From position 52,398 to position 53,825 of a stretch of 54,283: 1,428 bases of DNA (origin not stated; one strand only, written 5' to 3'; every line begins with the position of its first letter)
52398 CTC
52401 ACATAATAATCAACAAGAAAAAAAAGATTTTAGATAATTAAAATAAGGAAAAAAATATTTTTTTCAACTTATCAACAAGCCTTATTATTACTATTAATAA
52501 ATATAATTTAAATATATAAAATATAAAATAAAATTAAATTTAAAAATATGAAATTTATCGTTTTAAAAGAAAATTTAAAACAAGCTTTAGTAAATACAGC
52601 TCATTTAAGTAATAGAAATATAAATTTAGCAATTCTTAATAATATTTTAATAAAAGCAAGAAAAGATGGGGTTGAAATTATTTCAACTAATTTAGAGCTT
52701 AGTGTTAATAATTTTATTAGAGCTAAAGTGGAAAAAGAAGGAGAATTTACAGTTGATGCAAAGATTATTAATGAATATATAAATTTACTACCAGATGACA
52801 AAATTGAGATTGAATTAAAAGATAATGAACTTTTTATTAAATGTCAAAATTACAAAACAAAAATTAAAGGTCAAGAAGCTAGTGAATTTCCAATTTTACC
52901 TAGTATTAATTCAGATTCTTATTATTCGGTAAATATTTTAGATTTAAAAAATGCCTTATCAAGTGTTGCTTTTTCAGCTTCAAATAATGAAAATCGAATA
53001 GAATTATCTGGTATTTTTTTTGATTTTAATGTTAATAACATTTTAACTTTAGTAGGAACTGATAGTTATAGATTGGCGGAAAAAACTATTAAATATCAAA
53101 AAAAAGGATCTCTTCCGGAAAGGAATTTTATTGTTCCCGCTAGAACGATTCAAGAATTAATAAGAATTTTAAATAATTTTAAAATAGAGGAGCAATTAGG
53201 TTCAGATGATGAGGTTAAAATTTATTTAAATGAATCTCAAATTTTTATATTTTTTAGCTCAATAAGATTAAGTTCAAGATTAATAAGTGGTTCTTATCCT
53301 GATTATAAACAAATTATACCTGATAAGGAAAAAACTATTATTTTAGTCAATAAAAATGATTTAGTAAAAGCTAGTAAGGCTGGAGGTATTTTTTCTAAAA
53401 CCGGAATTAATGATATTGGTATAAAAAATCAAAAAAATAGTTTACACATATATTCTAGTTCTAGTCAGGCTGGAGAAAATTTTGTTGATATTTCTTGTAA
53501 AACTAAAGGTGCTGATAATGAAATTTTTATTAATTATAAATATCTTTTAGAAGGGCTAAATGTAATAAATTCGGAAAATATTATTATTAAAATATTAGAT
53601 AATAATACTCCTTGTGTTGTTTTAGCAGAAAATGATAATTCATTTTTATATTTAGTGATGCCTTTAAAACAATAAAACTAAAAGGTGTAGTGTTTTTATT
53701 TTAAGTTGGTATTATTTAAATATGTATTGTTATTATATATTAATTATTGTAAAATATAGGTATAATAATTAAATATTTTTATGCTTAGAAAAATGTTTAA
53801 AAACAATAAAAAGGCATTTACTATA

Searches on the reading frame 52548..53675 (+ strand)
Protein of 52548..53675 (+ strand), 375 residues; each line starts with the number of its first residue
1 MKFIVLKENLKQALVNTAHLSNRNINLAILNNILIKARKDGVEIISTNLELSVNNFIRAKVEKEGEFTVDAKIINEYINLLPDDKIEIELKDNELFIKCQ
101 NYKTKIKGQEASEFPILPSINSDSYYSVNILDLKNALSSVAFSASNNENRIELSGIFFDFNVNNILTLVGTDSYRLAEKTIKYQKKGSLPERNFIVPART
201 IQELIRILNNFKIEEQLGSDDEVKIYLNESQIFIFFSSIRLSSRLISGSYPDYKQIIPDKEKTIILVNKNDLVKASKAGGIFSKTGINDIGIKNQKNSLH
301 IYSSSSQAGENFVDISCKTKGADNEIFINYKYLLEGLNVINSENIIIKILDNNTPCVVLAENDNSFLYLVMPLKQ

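Call 9: find_encoding_contigs(protein=window:52548-53675:+, flank=10000, max_places=6)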
Protein window:52548-53675:+ (375 aa): 16 contigs read that carry it; 6 places shown.
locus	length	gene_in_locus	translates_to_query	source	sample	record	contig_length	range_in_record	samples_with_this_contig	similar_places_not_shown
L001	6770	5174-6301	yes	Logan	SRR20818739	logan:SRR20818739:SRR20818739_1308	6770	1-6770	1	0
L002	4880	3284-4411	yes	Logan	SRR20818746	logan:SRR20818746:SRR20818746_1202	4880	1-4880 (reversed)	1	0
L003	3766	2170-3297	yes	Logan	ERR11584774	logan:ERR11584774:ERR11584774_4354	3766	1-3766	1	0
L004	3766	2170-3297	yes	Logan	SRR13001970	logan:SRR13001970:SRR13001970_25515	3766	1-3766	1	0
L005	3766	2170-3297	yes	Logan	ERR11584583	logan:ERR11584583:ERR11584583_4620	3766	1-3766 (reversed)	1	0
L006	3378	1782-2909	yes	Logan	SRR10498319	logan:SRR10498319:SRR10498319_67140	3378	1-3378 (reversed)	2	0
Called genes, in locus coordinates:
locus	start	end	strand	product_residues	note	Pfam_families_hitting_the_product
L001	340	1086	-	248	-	PF02096:60KD_IMP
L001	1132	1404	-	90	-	PF01809:YidD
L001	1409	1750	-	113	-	PF00825:Ribonuclease_P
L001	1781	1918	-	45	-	PF00468:Ribosomal_L34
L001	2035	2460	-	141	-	-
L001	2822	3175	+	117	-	PF01245:Ribosomal_L19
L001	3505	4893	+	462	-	PF11638:DnaA_N, PF00308:Bac_DnaA, PF01695:IstB_IS21, PF08299:Bac_DnaA_C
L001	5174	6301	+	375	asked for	PF00712:DNA_pol3_beta, PF02767:DNA_pol3_beta_2, PF02768:DNA_pol3_beta_3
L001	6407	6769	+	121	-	?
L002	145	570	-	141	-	-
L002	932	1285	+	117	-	PF01245:Ribosomal_L19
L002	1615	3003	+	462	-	PF11638:DnaA_N, PF00308:Bac_DnaA, PF01695:IstB_IS21, PF08299:Bac_DnaA_C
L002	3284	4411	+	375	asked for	PF00712:DNA_pol3_beta, PF02767:DNA_pol3_beta_2, PF02768:DNA_pol3_beta_3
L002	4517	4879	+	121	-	?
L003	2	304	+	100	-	?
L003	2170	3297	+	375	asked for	PF00712:DNA_pol3_beta, PF02767:DNA_pol3_beta_2, PF02768:DNA_pol3_beta_3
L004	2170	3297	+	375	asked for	PF00712:DNA_pol3_beta, PF02767:DNA_pol3_beta_2, PF02768:DNA_pol3_beta_3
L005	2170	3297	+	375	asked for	PF00712:DNA_pol3_beta, PF02767:DNA_pol3_beta_2, PF02768:DNA_pol3_beta_3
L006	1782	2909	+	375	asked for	PF00712:DNA_pol3_beta, PF02767:DNA_pol3_beta_2, PF02768:DNA_pol3_beta_3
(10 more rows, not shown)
